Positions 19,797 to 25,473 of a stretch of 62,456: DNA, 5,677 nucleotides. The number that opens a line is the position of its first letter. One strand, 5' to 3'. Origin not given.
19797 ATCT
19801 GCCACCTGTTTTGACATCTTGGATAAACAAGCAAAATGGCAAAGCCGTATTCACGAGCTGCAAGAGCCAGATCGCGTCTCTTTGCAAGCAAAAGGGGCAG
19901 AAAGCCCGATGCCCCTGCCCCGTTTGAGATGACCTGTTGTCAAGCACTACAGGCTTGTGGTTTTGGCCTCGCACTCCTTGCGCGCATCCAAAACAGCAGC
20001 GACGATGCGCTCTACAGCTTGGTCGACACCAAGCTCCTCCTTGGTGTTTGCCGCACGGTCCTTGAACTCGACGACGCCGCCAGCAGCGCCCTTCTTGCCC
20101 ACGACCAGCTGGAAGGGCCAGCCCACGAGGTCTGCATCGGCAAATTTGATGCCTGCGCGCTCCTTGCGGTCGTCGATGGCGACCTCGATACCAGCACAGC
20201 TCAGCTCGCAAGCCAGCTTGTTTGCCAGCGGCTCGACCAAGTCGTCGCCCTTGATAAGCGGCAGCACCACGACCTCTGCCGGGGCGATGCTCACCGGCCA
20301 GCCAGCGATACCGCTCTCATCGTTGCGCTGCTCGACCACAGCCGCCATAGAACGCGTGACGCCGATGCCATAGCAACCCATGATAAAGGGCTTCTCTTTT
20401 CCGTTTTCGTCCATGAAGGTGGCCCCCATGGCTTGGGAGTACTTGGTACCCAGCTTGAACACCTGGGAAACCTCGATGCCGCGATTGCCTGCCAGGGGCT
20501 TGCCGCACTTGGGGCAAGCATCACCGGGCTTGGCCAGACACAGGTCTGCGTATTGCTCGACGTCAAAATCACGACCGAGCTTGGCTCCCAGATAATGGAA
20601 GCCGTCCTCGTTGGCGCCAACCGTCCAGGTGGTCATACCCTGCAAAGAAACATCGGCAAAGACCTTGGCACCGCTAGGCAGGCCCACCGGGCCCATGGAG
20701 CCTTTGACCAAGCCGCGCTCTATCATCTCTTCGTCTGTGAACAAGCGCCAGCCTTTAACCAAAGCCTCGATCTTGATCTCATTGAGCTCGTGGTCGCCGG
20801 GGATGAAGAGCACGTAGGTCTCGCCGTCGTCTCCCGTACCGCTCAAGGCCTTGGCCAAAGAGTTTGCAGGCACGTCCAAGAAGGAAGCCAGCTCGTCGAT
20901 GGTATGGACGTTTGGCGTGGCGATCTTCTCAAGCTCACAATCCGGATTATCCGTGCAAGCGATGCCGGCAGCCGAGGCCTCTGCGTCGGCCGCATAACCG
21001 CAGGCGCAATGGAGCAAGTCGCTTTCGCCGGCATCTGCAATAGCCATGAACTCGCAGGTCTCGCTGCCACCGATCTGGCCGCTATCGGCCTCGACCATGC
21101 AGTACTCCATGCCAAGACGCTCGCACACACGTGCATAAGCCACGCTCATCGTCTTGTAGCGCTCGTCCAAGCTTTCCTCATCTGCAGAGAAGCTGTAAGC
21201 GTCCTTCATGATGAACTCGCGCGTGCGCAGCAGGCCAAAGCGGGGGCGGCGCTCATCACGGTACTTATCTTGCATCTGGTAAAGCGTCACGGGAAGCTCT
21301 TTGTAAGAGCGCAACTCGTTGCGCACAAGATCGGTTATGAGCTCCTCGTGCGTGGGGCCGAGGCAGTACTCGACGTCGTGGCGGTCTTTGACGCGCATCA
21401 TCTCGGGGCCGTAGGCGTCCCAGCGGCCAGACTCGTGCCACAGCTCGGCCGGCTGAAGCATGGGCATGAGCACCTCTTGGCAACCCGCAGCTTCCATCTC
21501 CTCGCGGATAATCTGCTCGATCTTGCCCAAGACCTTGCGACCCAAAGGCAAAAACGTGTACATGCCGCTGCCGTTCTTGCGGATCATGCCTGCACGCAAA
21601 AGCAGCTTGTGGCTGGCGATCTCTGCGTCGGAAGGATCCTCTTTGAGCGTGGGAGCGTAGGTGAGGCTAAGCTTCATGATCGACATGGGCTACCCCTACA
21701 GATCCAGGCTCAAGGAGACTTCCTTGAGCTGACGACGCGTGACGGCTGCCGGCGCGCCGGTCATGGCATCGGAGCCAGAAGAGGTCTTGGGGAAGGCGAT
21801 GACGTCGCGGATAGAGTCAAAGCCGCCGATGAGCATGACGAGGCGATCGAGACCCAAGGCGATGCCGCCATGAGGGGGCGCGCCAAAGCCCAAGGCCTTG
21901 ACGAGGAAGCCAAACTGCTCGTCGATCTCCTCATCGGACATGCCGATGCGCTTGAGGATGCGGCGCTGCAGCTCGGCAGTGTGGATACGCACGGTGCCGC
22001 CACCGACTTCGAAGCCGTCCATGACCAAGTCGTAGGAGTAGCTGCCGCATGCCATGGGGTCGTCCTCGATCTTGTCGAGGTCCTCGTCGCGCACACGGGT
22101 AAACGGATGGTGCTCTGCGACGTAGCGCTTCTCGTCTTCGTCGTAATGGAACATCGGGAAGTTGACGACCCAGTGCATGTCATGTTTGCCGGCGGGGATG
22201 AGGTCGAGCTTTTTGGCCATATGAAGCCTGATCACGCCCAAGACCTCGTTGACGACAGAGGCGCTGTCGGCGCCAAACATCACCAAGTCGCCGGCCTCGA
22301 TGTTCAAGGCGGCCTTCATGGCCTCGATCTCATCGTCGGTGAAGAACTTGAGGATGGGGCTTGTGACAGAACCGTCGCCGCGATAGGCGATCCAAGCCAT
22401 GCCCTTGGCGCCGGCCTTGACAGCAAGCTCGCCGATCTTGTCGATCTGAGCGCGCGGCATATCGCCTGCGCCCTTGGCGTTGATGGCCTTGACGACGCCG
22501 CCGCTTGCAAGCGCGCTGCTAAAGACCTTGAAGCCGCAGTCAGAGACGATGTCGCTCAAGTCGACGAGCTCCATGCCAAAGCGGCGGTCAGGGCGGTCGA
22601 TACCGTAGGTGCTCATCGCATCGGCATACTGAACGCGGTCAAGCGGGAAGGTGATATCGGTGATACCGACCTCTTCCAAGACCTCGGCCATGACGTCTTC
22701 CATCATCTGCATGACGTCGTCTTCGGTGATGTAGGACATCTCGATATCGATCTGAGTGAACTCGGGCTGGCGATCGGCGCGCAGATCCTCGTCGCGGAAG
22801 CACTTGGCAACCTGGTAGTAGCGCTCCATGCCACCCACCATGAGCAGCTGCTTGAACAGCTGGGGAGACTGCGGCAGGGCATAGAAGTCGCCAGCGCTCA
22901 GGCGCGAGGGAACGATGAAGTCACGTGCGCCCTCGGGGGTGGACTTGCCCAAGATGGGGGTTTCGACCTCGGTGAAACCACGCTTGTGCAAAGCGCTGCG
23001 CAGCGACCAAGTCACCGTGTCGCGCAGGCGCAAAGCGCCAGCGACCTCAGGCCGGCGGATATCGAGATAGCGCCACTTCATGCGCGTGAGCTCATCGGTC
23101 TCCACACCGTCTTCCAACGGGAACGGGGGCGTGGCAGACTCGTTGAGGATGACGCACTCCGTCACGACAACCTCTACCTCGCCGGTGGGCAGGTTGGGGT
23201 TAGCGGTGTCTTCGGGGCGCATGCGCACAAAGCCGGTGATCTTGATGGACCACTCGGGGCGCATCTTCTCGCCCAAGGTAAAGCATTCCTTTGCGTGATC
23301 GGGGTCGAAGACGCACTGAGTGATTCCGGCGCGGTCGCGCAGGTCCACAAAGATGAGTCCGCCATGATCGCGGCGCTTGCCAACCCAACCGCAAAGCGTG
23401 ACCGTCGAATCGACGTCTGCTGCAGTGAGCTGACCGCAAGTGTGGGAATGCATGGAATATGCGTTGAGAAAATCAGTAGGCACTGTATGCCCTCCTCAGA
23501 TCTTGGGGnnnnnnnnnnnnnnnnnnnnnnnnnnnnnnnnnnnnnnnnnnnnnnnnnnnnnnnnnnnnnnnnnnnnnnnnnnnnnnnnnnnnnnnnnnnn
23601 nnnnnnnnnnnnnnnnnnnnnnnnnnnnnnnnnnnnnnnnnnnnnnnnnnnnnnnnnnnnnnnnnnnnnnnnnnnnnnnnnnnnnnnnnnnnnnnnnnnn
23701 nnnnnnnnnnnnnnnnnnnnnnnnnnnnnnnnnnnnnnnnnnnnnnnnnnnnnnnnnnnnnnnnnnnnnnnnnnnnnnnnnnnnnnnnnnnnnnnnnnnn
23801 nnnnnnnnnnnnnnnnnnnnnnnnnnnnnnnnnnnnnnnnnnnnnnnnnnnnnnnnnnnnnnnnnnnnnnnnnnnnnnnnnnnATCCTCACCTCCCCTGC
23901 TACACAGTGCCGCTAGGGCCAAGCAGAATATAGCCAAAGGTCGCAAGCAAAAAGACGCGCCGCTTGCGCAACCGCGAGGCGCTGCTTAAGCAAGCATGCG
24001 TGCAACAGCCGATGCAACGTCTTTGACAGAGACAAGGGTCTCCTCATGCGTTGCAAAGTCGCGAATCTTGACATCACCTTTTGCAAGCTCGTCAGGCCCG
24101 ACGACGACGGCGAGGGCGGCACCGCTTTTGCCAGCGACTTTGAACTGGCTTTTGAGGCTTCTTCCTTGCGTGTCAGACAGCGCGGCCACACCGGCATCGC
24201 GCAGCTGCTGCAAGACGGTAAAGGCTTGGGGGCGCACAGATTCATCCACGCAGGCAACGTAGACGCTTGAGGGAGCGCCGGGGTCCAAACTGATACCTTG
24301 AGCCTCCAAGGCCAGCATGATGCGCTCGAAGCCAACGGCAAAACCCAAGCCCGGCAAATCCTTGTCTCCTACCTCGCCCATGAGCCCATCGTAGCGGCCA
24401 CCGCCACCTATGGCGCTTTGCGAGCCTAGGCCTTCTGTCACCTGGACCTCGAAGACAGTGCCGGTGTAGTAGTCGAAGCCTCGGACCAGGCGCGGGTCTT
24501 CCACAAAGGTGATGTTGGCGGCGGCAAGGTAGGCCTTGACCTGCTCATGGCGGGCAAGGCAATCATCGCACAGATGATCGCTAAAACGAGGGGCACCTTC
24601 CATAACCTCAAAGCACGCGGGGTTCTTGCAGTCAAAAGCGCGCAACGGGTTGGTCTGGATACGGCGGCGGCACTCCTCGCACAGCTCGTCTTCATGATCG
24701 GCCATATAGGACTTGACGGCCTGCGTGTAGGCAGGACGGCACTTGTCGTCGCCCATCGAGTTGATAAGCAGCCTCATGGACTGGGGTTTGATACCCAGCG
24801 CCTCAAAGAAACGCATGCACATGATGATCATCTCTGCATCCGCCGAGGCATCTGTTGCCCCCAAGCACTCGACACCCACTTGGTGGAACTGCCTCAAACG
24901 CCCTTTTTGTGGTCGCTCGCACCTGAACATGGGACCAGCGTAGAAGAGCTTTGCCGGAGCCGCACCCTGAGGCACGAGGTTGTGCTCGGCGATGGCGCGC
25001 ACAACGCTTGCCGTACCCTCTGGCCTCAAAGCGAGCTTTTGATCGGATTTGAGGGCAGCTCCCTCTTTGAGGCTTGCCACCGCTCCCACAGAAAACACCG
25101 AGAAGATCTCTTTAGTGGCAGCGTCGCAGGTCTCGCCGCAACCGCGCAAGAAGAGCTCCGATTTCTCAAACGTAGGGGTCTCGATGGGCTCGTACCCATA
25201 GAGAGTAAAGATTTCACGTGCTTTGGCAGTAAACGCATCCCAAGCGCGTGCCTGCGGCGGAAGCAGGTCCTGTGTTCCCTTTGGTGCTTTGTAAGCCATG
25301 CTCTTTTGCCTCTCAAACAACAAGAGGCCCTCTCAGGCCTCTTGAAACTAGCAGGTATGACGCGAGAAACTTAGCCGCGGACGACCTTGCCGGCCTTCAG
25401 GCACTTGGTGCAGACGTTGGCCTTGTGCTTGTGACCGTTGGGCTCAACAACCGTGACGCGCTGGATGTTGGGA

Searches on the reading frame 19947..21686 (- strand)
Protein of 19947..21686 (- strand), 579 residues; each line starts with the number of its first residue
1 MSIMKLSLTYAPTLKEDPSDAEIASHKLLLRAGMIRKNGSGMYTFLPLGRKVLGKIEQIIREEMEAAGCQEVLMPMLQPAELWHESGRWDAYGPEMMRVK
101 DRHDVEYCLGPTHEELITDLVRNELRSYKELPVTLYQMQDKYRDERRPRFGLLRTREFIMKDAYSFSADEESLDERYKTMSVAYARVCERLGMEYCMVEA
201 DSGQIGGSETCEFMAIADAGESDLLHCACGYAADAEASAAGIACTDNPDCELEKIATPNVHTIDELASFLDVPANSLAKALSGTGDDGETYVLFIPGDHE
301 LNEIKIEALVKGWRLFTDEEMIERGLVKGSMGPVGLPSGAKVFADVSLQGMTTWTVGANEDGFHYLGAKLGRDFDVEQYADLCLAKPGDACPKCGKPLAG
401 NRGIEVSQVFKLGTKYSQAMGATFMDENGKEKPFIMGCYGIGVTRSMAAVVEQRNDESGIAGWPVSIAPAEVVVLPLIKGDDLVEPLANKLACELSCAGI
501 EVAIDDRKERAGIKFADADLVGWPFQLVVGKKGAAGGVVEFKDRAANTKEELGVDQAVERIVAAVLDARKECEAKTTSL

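Call 21: search_protein_families(library=pfam, proteins=[window:19947-21686:-], max_evalue=0.00001)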
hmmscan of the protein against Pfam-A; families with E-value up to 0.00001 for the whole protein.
window:19947-21686:- (579 aa): 3 families
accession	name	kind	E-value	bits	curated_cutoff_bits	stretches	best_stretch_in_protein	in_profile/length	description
PF00587.30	tRNA-synt_2b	-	6.9e-36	124.4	29.3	1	98-453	2-178/179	tRNA synthetase class II core domain (G, H, P, S and T)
PF04073.20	tRNA_edit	-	1.5e-19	70.8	25.5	1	257-364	1-112/123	Aminoacyl-tRNA editing domain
PF03129.25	HGTP_anticodon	-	6e-19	68.4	21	1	471-562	1-92/94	Anticodon binding domain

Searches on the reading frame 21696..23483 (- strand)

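Call 21: search_protein_families(library=pfam, proteins=[window:21696-23483:-], max_evalue=0.00001)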
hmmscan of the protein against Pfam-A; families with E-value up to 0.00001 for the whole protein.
window:21696-23483:- (595 aa): 3 families
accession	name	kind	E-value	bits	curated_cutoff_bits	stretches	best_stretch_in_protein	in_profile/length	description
PF00152.25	tRNA-synt_2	-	3.8e-115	384.6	25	1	131-567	2-307/308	tRNA synthetases class II (D, K and N)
PF02938.19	GAD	-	2.2e-24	85.9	23.4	1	321-415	1-95/95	GAD domain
PF01336.31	tRNA_anti-codon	-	4.2e-16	59.1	27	1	28-113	1-75/75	OB-fold nucleic acid binding domain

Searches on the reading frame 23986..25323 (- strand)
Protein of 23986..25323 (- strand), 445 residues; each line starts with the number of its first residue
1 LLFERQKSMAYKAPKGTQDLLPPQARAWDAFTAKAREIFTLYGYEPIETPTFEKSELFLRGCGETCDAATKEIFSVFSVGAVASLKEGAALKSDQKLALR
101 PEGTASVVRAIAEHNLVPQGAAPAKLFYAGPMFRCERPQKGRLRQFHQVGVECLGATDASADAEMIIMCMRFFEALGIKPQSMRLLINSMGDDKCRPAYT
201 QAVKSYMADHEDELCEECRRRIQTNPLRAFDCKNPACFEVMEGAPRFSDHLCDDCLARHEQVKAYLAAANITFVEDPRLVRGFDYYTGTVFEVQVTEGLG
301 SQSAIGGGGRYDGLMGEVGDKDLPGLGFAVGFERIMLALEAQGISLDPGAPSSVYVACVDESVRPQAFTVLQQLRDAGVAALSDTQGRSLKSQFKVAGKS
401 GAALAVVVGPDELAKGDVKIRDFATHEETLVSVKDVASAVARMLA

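Call 22: search_protein_families(library=pfam, proteins=[window:23986-25323:-], max_evalue=0.00001)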
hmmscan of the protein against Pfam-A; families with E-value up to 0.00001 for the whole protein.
window:23986-25323:- (445 aa): 4 families
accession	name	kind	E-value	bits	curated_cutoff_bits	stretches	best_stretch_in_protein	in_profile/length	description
PF13393.11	tRNA-synt_His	-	1.2e-46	159.8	25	1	16-335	1-308/308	Histidyl-tRNA synthetase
PF03129.25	HGTP_anticodon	-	8.4e-15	55.1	21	1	354-441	2-92/94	Anticodon binding domain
PF00587.30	tRNA-synt_2b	-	1.5e-14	54.9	29.3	1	94-294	8-121/179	tRNA synthetase class II core domain (G, H, P, S and T)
PF01409.25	tRNA-synt_2d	-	2.5e-06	27.6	19.8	0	28-179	19-157/246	tRNA synthetases class II core domain (F)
